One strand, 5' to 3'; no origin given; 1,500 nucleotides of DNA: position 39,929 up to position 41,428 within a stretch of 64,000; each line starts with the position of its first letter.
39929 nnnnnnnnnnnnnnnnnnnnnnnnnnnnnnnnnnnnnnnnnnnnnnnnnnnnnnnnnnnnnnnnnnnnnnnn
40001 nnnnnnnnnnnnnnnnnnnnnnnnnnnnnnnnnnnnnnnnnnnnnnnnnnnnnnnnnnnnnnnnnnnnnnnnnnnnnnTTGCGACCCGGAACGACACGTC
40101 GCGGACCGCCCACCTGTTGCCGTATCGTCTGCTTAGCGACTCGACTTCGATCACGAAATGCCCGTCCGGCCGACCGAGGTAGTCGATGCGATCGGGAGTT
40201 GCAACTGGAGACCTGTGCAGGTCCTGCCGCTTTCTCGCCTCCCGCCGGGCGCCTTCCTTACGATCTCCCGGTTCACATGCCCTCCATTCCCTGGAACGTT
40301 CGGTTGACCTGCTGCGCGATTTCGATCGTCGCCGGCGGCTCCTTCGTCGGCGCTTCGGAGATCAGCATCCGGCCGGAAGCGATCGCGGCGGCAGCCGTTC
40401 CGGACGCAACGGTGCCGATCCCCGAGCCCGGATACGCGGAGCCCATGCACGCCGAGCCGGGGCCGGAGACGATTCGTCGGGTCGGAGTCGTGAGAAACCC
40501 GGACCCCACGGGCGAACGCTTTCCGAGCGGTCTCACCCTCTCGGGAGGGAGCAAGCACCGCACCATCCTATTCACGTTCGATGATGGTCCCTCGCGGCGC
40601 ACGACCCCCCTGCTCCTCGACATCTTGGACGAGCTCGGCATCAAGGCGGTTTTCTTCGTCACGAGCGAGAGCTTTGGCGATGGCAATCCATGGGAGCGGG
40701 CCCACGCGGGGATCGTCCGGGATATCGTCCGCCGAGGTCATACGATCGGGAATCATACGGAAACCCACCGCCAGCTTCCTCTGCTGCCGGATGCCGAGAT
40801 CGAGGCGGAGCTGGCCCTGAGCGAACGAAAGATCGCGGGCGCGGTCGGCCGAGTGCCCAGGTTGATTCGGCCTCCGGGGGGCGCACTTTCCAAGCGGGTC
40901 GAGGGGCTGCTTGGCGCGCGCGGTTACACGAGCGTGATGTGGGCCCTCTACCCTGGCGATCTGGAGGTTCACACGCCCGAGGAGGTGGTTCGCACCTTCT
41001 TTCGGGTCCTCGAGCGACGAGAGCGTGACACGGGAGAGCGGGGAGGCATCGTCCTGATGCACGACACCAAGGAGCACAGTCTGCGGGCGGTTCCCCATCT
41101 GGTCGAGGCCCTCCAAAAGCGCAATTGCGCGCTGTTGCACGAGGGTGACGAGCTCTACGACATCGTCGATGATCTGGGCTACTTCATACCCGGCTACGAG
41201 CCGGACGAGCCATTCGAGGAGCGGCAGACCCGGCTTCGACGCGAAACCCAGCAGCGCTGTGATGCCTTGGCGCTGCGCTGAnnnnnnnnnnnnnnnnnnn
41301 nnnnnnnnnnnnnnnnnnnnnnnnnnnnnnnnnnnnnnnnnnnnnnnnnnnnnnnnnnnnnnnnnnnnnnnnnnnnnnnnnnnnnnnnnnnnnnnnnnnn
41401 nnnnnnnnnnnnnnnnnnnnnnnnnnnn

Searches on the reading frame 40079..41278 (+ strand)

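Call 29: search_protein_families(library=pfam, proteins=[window:40079-41278:+], max_evalue=0.00001)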
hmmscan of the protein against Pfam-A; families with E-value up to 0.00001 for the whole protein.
window:40079-41278:+ (400 aa): 1 family
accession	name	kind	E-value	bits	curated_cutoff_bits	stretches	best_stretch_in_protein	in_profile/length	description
PF01522.26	Polysacc_deac_1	-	3.1e-27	95.4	23.1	1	158-284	4-122/124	Polysaccharide deacetylase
